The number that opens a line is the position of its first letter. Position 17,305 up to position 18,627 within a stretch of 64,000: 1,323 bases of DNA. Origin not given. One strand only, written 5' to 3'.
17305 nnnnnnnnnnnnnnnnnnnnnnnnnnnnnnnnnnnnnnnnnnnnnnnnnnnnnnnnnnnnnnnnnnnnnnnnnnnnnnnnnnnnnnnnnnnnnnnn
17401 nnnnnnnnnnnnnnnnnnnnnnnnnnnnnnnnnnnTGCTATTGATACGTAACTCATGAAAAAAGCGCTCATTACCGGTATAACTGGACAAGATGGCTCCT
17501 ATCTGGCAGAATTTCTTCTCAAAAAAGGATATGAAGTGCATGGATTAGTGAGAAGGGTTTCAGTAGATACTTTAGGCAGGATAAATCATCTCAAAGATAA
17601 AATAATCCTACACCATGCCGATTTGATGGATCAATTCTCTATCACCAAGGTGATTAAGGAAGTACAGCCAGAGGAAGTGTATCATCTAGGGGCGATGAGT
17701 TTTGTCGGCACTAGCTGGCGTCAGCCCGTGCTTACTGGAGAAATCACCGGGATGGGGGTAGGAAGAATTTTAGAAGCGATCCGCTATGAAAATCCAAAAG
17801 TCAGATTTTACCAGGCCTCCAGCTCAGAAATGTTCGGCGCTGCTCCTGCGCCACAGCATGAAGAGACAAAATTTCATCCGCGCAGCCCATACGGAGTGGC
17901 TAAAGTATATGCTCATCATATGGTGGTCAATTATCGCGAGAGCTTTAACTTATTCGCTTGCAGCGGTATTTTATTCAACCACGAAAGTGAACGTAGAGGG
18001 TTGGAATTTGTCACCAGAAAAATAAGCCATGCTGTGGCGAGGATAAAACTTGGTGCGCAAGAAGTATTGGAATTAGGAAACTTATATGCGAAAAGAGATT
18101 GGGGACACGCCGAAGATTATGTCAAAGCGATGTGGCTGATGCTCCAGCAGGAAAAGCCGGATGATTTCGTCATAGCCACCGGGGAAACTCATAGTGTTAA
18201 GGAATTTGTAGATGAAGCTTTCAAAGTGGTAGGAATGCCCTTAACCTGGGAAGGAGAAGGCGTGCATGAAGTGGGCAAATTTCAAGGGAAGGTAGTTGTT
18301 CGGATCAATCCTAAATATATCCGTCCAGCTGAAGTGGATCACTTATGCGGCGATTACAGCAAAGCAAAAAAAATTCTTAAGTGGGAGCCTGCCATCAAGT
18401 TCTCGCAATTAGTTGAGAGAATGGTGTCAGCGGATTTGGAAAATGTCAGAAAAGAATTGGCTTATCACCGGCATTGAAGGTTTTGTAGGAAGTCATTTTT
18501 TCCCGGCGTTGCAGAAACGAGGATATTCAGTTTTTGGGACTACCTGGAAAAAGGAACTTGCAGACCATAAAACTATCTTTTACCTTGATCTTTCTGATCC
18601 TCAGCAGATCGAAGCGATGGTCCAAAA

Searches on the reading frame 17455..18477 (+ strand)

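Call 11: search_protein_families(library=pfam, proteins=[window:17455-18477:+])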
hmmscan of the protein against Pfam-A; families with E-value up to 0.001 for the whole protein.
window:17455-18477:+ (340 aa): 4 families
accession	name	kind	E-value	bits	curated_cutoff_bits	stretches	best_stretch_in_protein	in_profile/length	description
PF16363.11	GDP_Man_Dehyd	-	4.9e-137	457.3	27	1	5-323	1-332/332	GDP-mannose 4,6 dehydratase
PF01370.27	Epimerase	-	6.1e-70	235.8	20.9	1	4-241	1-240/240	NAD dependent epimerase/dehydratase family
PF04321.23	RmlD_sub_bind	-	3e-10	40.1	27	1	3-175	2-154/287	RmlD substrate binding domain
PF05368.20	NmrA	-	7.9e-05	22.8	27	1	2-71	3-71/298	NmrA-like family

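Call 22: search_protein_families(library=ncbifam, proteins=[window:17455-18477:+], max_evalue=1e-20)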
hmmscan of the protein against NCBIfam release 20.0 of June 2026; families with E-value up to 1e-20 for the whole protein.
window:17455-18477:+ (340 aa): 4 families
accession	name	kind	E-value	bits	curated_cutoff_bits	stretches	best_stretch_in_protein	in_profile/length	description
TIGR01472.1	gmd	equivalog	1.4e-138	461.7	415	1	2-330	1-341/342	GDP-mannose 4,6-dehydratase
TIGR04180.1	EDH_00030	hypoth_equivalog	4.3e-28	98.2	475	1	5-314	2-296/297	NAD-dependent 4,6-dehydratase LegB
TIGR01181.1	dTDP_gluc_dehyt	equivalog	9e-26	90.7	365.1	1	4-326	2-310/321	dTDP-glucose 4,6-dehydratase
TIGR02622.1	CDP_4_6_dhtase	equivalog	1.2e-21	77.3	278.45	0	2-164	5-172/352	CDP-glucose 4,6-dehydratase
